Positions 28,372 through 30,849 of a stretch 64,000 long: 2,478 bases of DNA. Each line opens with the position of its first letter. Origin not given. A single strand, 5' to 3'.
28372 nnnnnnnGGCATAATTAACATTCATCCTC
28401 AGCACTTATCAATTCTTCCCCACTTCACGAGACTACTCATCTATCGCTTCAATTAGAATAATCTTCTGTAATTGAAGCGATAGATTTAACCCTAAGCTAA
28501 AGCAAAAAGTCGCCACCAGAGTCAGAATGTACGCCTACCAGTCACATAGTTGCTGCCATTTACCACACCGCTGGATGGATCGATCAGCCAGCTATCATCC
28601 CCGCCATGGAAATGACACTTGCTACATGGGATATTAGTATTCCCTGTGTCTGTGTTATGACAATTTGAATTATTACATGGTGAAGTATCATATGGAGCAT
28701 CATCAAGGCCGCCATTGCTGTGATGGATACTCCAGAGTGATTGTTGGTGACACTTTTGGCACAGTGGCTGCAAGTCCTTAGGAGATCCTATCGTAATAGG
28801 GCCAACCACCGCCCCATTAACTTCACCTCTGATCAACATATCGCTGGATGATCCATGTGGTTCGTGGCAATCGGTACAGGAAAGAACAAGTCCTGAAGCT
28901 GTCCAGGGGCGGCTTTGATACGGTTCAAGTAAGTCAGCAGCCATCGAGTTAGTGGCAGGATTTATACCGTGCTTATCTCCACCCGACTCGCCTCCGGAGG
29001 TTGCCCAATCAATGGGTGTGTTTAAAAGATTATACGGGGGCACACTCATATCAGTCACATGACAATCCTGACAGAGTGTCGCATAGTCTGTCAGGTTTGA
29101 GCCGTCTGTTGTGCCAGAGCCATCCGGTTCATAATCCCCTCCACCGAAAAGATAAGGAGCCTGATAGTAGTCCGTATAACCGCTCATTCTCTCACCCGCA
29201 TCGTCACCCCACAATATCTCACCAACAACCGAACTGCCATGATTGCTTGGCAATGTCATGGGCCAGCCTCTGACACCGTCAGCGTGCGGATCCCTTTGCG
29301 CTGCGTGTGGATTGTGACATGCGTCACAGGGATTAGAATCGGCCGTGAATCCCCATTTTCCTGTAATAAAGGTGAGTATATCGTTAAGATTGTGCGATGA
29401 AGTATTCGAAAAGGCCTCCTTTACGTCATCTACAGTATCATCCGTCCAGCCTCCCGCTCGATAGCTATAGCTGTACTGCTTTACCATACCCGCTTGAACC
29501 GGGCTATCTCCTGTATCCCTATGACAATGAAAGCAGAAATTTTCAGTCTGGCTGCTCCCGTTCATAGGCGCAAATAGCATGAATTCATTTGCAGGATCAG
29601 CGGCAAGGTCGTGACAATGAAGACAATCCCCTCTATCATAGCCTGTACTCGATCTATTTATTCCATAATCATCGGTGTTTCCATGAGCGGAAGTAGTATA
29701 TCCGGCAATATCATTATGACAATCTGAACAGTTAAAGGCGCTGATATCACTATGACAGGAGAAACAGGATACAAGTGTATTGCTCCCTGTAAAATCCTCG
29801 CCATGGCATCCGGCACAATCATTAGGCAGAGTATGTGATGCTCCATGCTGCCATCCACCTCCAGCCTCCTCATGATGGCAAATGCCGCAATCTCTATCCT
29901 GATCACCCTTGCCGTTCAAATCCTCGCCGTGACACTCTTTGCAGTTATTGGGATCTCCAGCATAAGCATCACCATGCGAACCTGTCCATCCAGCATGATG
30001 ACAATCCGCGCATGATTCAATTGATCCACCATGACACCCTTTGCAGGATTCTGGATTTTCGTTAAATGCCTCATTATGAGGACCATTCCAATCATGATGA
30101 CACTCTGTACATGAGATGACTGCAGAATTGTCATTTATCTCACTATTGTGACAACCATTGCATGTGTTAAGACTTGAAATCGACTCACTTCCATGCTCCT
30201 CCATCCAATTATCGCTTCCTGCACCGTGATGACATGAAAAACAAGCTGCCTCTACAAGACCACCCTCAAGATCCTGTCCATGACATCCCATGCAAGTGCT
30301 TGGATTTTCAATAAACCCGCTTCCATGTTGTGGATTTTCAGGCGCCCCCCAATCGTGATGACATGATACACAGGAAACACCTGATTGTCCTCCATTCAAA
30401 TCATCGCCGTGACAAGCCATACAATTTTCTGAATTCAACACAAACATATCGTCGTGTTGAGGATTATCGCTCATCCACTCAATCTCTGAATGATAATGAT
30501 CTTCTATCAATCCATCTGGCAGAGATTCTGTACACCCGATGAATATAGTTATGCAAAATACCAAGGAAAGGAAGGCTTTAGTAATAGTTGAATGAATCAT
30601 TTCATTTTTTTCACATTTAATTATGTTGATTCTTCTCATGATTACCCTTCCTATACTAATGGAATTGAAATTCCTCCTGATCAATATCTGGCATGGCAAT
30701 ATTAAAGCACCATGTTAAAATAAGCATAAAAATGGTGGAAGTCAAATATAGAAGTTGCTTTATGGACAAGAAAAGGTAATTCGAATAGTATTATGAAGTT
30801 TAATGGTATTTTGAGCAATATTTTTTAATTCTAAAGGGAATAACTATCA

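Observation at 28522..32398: Two adjacent lipoprotein multihaem cytochromes built from a repeated ~40-aa dihaem module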

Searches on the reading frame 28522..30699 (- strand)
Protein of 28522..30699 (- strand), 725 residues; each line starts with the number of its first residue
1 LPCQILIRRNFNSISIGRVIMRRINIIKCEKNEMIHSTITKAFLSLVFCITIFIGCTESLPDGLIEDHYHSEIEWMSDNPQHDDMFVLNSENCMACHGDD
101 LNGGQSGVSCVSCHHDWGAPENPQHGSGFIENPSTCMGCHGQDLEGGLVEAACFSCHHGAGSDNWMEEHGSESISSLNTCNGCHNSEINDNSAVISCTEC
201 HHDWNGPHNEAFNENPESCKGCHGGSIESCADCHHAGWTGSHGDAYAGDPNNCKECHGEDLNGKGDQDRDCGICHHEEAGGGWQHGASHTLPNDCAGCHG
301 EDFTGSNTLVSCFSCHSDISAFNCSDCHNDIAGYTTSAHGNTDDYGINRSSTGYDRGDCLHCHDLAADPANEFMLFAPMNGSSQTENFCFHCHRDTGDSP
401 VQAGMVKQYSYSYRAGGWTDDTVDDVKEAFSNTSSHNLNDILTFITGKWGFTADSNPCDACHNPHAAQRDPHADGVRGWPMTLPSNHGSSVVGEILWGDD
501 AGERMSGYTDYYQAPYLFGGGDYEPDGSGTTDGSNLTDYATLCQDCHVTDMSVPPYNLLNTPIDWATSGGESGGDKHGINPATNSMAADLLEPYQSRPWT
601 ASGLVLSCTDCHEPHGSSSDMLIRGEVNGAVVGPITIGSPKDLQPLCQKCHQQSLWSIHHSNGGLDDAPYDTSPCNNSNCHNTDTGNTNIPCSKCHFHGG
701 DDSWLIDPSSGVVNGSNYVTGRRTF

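Call 4: search_protein_families(library=pfam, proteins=[window:28522-30699:-], max_evalue=1)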
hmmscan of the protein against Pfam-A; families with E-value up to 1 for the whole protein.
window:28522-30699:- (725 aa): 3 families
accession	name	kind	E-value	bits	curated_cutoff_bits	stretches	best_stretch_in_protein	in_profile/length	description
PF14522.11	Cytochrome_C7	-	2.8e-10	40.3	24.8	2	320-394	12-67/67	Cytochrome c7 and related cytochrome c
PF14537.11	Cytochrom_c3_2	-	1.2e-06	29.3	25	0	294-393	8-78/79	Cytochrome c3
PF09699.15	Paired_CXXCH_1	-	1.1e-05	25.4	20.6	4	607-653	8-38/41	Doubled CXXCH motif (Paired_CXXCH_1)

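Call 5: search_protein_families(library=ncbifam, proteins=[window:28522-30699:-], max_evalue=1)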
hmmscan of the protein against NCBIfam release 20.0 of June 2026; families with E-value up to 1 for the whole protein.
window:28522-30699:- (725 aa): 3 families
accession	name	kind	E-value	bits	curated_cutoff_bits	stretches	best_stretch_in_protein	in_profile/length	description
TIGR01905.1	paired_CXXCH_1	subfamily_domain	0.00016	21.5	25.2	3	608-625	9-26/41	doubled CXXCH domain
NF040967.1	cytc_ExtN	equivalog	0.0084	15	200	1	89-141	20-70/415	selenite/tellurite reduction operon c-type cytochrome ExtN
TIGR03508.1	decahem_SO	subfamily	0.076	12.5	192.2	0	105-224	68-197/258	DmsE family decaheme c-type cytochrome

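Call 11: find_homologous_proteins(query=window:28522-30600:-)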
Query window:28522-30600:- (692 aa): 288 proteins with E <= 0.001 among 5046 candidates; the best 120 are listed.
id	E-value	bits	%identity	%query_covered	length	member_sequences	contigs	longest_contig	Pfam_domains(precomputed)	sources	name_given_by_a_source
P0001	0.0e+0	1669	100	100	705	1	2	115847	PF09699.16,PF14537.12,PF14522.12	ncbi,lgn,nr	ncbi:MAG: cytochrome c3 family protein [Spirochaetota bacterium]|nr:cytochrome c3 family protein [Sp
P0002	3.9e-235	801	59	93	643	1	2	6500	PF09699.16,PF14537.12,PF14522.12,PF22113.2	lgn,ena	-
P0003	4.5e-218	745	63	75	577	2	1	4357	PF09699.16,PF14537.12,PF14522.12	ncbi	-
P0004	2.0e-210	720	62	75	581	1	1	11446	PF09699.16,PF14537.12,PF14522.12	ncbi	-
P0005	2.0e-194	667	66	64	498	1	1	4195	PF09699.16,PF14522.12,PF22113.2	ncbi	-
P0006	1.4e-186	641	55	80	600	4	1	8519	PF09699.16,PF14522.12,PF22113.2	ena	-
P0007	1.4e-168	581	52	77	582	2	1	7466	PF09699.16,PF14522.12,PF22113.2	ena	-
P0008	3.4e-167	577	48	89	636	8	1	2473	PF09699.16,PF14537.12,PF14522.12,PF22113.2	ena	-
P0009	8.0e-165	569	54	72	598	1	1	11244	PF09699.16,PF14522.12,PF22113.2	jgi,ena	-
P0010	1.1e-146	509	48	77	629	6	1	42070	PF09699.16,PF14522.12,PF22113.2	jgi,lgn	jgi:predicted CXXCH cytochrome family protein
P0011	2.6e-126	441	50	67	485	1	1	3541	PF09699.16,PF14522.12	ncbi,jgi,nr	ncbi:MAG: hypothetical protein JRE23_13705 [Deltaproteobacteria bacterium]|nr:hypothetical protein [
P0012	6.2e-115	404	46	68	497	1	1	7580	PF09699.16,PF14522.12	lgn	-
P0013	6.6e-105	371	50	57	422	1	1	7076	PF09699.16,PF14522.12,PF22113.2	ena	-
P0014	7.7e-104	367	46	67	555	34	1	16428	PF09699.16,PF14522.12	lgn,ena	-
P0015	7.2e-102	361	45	67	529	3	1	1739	PF09699.16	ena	-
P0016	8.8e-98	347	52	32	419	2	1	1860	PF14522.12,PF22113.2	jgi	-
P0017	6.0e-97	344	50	57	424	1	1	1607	PF09699.16,PF14522.12,PF22113.2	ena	-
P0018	1.1e-94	337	48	57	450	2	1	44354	PF09699.16,PF22113.2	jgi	-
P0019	1.2e-94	337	50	57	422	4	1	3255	PF09699.16,PF22113.2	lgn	-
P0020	5.7e-94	334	39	78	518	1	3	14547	PF09699.16,PF14522.12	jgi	jgi:predicted CXXCH cytochrome family protein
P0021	2.6e-91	326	46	57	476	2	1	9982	PF09699.16,PF14537.12,PF14522.12,PF22113.2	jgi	jgi:hypothetical protein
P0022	4.1e-91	325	47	57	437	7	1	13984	PF09699.16,PF14537.12,PF14522.12,PF22113.2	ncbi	-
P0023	5.3e-90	321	50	49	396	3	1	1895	PF09699.16,PF22113.2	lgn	-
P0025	3.3e-88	315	48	57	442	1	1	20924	PF09699.16,PF14522.12,PF22113.2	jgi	-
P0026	7.7e-88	314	50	49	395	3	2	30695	PF09699.16,PF22113.2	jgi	jgi:hypothetical protein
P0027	1.2e-86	310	46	57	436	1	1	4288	PF09699.16,PF14537.12,PF14522.12,PF22113.2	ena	-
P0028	1.8e-83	300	46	57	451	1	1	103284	PF09699.16,PF14522.12,PF22113.2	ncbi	-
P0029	2.2e-83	299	47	53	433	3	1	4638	PF09699.16,PF14522.12,PF22113.2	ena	-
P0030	4.7e-83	298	46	57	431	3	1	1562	PF09699.16,PF14537.12,PF14522.12,PF22113.2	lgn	-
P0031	1.1e-82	297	45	57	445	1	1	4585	PF09699.16,PF14522.12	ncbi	ncbi:MAG: cytochrome c3 family protein [Nitrospirota bacterium]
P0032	6.0e-81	291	45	57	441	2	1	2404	PF09699.16,PF14522.12,PF22113.2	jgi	jgi:hypothetical protein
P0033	6.7e-81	291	47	53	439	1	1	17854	PF09699.16,PF14537.12,PF14522.12,PF22113.2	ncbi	-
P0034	7.7e-81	291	45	57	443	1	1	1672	PF09699.16,PF14522.12,PF22113.2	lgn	-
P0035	1.4e-80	290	45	57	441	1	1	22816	PF09699.16,PF14522.12,PF22113.2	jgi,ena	-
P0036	2.9e-80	289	46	54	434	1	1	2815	PF09699.16,PF14522.12,PF22113.2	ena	-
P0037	7.5e-80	288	47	53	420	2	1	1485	PF09699.16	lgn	-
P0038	2.1e-79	286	46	53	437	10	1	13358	PF09699.16,PF14522.12,PF22113.2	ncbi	-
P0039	2.3e-79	286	47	57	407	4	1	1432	PF09699.16,PF22113.2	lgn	-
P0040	4.8e-79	285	44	57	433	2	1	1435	PF09699.16,PF14522.12,PF22113.2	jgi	-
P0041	6.0e-79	285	44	57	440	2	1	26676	PF09699.16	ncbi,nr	ncbi:MAG: hypothetical protein HZA14_00320 [Nitrospirae bacterium]|nr:hypothetical protein [Nitrospi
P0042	8.2e-79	284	44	60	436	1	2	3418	PF09699.16,PF14537.12,PF14522.12,PF22113.2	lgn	-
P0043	9.0e-79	284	45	53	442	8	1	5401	PF09699.16,PF14522.12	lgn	-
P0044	5.6e-78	282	48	50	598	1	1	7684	PF07591.16,PF14522.12,PF22113.2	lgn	-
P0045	8.6e-78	281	45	53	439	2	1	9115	PF09699.16,PF22113.2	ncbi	-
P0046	3.1e-77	279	46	53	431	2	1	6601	PF09699.16,PF14522.12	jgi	-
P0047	7.2e-77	278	43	40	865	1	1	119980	PF25275.2,PF14522.12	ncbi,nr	ncbi:MAG: hypothetical protein SVZ03_04990, partial [Spirochaetota bacterium]|nr:hypothetical protei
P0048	7.6e-77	278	44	57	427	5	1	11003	PF09699.16,PF14522.12,PF22113.2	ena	-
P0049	1.0e-76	277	43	54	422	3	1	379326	PF09699.16,PF14522.12,PF22113.2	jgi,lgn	jgi:hypothetical protein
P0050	1.2e-76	277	47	53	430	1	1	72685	PF09699.16,PF14522.12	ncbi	-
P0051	1.4e-76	277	49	46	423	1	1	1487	PF09699.16,PF14522.12,PF22113.2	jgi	jgi:hypothetical protein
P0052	2.6e-76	276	47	53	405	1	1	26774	PF09699.16,PF14522.12,PF22113.2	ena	-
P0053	2.6e-76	276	43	57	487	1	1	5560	PF09699.16,PF14522.12,PF22113.2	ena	-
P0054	3.7e-76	276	44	53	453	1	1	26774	PF09699.16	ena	-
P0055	3.9e-76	275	45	53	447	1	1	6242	PF09699.16,PF14522.12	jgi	-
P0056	1.4e-75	274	45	54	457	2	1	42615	PF09699.16,PF14522.12,PF22113.2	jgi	jgi:hypothetical protein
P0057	1.6e-75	273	43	56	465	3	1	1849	PF09699.16,PF14522.12,PF22113.2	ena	-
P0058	4.0e-75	272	43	53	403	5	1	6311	PF09699.16,PF22113.2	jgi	jgi:hypothetical protein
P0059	7.8e-75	271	44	53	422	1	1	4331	PF09699.16,PF14522.12,PF22113.2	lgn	-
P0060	1.2e-74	271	45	54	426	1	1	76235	PF09699.16,PF22113.2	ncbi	-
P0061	1.5e-74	270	43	55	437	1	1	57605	PF09699.16,PF14522.12,PF22113.2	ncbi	-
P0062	1.7e-74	270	42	57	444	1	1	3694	PF09699.16,PF14537.12,PF14522.12,PF22113.2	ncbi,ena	-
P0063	2.9e-74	269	42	57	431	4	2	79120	PF09699.16,PF14522.12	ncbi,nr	ncbi:MAG: cytochrome c3 family protein [Proteobacteria bacterium]|nr:cytochrome c3 family protein [P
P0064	3.0e-74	269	42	57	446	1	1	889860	PF09699.16,PF22113.2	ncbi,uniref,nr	ncbi:cytochrome c3 family protein [Thermosulfurimonas sp. F29]|uniref:cytochrome c3 family protein n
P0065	3.4e-74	269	44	59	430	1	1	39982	PF09699.16,PF14522.12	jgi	jgi:hypothetical protein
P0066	5.4e-74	268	44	53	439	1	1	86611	PF09699.16,PF14522.12,PF22113.2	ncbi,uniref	ncbi:hypothetical protein MNBD_NITROSPIRAE03-1452 [hydrothermal vent metagenome]|uniref:Doubled CXXC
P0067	6.5e-74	268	42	58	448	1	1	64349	PF09699.16,PF14522.12,PF22113.2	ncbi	ncbi:MAG: cytochrome c3 family protein [Pseudomonadota bacterium]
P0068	8.9e-74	268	42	57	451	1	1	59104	PF09699.16,PF14522.12,PF22113.2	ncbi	-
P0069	9.2e-74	268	45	57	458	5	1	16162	PF09699.16,PF14522.12,PF22113.2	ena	-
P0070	2.0e-73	267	43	57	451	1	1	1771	PF09699.16,PF14522.12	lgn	-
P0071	3.1e-73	266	42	58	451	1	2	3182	PF09699.16,PF22113.2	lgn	-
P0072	6.9e-73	265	45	53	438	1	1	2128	PF09699.16,PF14522.12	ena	-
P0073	7.3e-73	265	43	53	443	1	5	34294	PF09699.16,PF14522.12,PF22113.2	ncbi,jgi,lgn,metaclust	jgi:hypothetical protein|metaclust:\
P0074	7.9e-73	265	42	53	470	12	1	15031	PF09699.16,PF14522.12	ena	-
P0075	1.1e-72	264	44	53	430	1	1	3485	PF09699.16,PF14522.12,PF22113.2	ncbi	-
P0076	1.2e-72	264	48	46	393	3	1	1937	PF09699.16,PF22113.2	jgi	jgi:hypothetical protein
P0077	1.4e-72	264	45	53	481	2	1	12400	PF09699.16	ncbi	-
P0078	1.5e-72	264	45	54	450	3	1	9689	PF09699.16,PF22113.2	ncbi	-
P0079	1.6e-72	263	39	61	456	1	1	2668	PF09699.16,PF22113.2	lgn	-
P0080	1.7e-72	263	44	57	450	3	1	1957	PF09699.16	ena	-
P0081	4.2e-72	262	45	53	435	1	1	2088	PF09699.16,PF14522.12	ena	-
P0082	5.6e-72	262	43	57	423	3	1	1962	PF09699.16,PF14522.12,PF22113.2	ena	-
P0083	6.2e-72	262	43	53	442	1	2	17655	PF09699.16,PF14522.12,PF22113.2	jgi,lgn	jgi:hypothetical protein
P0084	8.3e-72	261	45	47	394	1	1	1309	PF09699.16,PF22113.2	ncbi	-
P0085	1.0e-71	261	43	54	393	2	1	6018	PF09699.16,PF14537.12,PF22113.2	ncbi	-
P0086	1.0e-71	261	45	54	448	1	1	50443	PF09699.16,PF14522.12,PF22113.2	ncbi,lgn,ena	-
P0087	1.1e-71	261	44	53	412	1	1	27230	PF09699.16,PF22113.2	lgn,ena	-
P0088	1.4e-71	260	44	57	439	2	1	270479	PF09699.16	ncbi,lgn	ncbi:MAG: cytochrome c3 family protein [Thermodesulfobacteriota bacterium]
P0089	2.4e-71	260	43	53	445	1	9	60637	PF09699.16,PF22113.2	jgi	jgi:hypothetical protein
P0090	3.3e-71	259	43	53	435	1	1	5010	PF09699.16,PF22113.2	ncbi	-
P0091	6.1e-71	258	43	60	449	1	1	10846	PF09699.16,PF14522.12,PF22113.2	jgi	jgi:hypothetical protein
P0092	7.0e-71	258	47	48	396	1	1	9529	PF09699.16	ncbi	-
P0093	7.3e-71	258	43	55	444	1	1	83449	PF09699.16,PF22113.2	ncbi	-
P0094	9.8e-71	258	46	53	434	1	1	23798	PF09699.16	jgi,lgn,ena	-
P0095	1.1e-70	257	46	47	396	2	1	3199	PF09699.16,PF14522.12,PF22113.2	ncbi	-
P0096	1.4e-70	257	44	53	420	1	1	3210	PF09699.16,PF22113.2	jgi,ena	-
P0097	1.9e-70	257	46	47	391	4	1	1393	PF09699.16,PF22113.2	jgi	-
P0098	2.5e-70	256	41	57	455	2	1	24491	PF09699.16,PF14522.12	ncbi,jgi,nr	ncbi:MAG: hypothetical protein C4581_00770 [Nitrospiraceae bacterium]|nr:MAG: hypothetical protein C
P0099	2.8e-70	256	43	54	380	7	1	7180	PF09699.16,PF14522.12,PF22113.2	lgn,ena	-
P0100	1.0e-69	254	42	56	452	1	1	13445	PF09699.16,PF14522.12,PF22113.2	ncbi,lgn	-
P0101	1.3e-69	254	43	57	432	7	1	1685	PF09699.16,PF14537.12,PF22113.2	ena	-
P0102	1.4e-69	254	43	52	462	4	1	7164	PF09699.16,PF14537.12,PF14522.12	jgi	jgi:hypothetical protein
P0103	1.6e-69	254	44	53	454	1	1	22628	PF09699.16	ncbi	ncbi:MAG: hypothetical protein AB1390_04420 [Nitrospirota bacterium]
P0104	2.0e-69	253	42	52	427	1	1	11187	PF09699.16,PF14537.12,PF14522.12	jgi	jgi:hypothetical protein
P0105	2.0e-69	253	46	48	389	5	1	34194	PF09699.16,PF22113.2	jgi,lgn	jgi:cytochrome c553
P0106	2.0e-69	253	41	53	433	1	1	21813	PF09699.16,PF14522.12,PF22113.2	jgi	jgi:hypothetical protein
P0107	2.2e-69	253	43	48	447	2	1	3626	PF09699.16,PF14522.12,PF22113.2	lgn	-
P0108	2.8e-69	253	43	53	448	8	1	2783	PF09699.16,PF14522.12,PF22113.2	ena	-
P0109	4.1e-69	252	42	53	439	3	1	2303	PF09699.16,PF22113.2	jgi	jgi:hypothetical protein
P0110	4.2e-69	252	42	53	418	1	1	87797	PF09699.16,PF22113.2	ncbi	-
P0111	4.5e-69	252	47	46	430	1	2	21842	PF09699.16,PF14522.12,PF22113.2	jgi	jgi:predicted CXXCH cytochrome family protein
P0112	4.8e-69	252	42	53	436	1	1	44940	PF09699.16,PF22113.2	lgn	-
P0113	4.8e-69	252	42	57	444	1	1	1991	PF09699.16,PF14522.12,PF22113.2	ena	-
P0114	6.1e-69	252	43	51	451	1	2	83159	PF09699.16,PF22113.2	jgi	jgi:cytochrome c553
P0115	6.2e-69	252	46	46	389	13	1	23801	PF09699.16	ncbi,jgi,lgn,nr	ncbi:MAG: hypothetical protein LWX54_09135 [Deltaproteobacteria bacterium]|jgi:cytochrome c553|nr:hy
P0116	9.3e-69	251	44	54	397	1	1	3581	PF09699.16,PF14537.12,PF22113.2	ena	-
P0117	1.3e-68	251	43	53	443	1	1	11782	PF09699.16,PF14522.12,PF22113.2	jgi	-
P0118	1.7e-68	250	43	53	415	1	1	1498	PF09699.16,PF14522.12,PF22113.2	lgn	-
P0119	1.8e-68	250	43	50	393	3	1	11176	PF09699.16,PF22113.2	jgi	jgi:hypothetical protein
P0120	1.9e-68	250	41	57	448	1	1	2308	PF09699.16,PF14522.12,PF22113.2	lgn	-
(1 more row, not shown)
